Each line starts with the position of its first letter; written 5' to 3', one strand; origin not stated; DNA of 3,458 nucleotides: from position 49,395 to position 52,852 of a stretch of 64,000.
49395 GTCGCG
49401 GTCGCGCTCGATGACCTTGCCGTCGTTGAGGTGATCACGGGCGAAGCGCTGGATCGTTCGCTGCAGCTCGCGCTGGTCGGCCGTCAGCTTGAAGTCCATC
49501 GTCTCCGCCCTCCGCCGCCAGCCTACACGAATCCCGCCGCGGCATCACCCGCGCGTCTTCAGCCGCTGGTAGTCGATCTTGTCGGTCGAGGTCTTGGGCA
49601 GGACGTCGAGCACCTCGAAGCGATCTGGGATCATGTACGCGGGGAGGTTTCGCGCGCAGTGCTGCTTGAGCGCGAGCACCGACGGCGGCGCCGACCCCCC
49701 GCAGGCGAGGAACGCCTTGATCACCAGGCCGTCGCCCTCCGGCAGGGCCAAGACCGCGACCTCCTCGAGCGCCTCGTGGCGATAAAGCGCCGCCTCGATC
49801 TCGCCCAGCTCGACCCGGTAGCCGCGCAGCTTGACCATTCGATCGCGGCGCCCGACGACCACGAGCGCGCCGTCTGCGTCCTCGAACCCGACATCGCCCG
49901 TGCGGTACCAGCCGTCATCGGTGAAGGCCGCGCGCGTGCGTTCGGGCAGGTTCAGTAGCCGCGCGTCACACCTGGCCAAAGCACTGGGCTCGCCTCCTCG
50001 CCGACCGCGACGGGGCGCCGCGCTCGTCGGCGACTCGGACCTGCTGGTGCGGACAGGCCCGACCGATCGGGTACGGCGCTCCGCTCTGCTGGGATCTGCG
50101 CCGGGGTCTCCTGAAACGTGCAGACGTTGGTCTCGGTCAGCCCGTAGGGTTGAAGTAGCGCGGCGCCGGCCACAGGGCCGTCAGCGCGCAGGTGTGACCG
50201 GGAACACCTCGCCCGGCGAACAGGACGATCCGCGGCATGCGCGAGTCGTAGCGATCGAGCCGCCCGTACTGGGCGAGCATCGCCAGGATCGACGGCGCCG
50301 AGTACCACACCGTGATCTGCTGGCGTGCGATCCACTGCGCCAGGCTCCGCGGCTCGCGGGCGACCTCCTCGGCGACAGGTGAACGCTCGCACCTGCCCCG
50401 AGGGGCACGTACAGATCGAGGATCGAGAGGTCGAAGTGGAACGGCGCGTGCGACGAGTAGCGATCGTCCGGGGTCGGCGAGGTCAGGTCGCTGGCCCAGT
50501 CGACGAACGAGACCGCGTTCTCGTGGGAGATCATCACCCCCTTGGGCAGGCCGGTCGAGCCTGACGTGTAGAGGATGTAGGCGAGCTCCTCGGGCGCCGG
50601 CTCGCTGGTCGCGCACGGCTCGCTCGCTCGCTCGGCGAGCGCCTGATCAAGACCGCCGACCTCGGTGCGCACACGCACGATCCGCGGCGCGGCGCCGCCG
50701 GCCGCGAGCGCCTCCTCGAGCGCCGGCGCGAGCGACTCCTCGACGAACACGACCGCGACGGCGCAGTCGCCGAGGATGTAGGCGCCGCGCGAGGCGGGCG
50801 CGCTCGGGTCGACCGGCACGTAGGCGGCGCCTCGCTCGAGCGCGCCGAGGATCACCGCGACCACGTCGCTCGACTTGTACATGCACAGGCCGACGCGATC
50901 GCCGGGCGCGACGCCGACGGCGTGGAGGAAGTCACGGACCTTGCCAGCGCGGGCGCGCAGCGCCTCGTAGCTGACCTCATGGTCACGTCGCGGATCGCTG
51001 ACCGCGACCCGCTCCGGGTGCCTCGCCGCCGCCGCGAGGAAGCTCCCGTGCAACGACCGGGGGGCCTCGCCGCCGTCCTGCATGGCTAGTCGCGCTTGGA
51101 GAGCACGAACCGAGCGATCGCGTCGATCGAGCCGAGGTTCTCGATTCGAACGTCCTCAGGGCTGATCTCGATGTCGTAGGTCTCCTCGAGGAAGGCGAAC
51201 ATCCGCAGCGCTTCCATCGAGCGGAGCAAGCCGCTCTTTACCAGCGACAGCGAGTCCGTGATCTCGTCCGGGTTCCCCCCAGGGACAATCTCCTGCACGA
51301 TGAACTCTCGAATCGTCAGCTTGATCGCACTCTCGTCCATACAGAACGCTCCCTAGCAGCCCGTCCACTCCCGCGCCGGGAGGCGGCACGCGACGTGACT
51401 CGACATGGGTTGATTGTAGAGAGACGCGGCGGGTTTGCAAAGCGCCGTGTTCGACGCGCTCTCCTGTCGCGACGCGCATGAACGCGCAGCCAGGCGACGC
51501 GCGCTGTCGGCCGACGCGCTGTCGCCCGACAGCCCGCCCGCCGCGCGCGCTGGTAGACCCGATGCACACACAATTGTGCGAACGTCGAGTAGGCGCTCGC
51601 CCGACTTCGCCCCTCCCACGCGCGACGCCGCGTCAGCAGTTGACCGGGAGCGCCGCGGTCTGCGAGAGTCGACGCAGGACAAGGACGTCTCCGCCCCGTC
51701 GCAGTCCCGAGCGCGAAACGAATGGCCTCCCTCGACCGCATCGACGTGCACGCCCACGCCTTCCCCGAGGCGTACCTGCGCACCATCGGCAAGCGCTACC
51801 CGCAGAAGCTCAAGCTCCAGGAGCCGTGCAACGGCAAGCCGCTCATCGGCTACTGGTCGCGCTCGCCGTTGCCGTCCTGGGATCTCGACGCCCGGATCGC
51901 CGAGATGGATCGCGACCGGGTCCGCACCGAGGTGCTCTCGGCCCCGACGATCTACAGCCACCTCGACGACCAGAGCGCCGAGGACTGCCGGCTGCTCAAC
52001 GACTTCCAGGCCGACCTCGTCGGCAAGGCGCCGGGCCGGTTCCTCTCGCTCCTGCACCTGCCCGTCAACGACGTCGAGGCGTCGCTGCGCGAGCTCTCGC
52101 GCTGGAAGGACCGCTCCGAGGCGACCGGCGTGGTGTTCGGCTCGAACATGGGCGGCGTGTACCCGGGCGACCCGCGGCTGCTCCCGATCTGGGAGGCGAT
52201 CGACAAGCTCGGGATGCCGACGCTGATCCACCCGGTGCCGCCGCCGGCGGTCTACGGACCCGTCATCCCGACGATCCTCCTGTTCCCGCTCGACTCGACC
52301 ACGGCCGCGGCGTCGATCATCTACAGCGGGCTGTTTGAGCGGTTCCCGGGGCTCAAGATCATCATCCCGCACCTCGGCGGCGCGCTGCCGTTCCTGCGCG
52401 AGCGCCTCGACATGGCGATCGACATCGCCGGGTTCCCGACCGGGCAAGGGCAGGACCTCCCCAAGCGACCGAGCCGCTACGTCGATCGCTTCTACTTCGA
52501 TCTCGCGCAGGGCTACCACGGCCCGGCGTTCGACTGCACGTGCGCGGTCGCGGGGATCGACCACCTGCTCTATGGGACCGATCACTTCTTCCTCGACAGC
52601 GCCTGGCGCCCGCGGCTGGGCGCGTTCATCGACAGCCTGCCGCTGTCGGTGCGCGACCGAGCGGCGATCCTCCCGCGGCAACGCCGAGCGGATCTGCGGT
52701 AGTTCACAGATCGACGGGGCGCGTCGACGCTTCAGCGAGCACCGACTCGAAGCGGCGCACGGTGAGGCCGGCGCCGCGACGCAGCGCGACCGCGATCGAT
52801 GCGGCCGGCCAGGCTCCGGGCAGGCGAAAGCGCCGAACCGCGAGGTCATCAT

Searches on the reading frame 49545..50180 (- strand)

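Call 29: search_protein_families(library=pfam, proteins=[window:49545-50180:-], max_evalue=0.001)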
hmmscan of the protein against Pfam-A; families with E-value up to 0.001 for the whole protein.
window:49545-50180:- (211 aa): 1 family
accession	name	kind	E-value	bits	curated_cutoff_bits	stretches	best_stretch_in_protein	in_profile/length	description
PF13193.12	AMP-binding_C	-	9.5e-13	49.3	24.5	1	127-201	1-76/76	AMP-binding enzyme C-terminal domain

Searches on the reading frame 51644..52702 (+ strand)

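Call 29: search_protein_families(library=pfam, proteins=[window:51644-52702:+], max_evalue=0.001)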
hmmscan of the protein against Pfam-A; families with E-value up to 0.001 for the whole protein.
window:51644-52702:+ (352 aa): 1 family
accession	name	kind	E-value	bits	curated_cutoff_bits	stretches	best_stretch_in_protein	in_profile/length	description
PF04909.20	Amidohydro_2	-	1.3e-30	107.6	26.4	1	33-343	1-279/289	Amidohydrolase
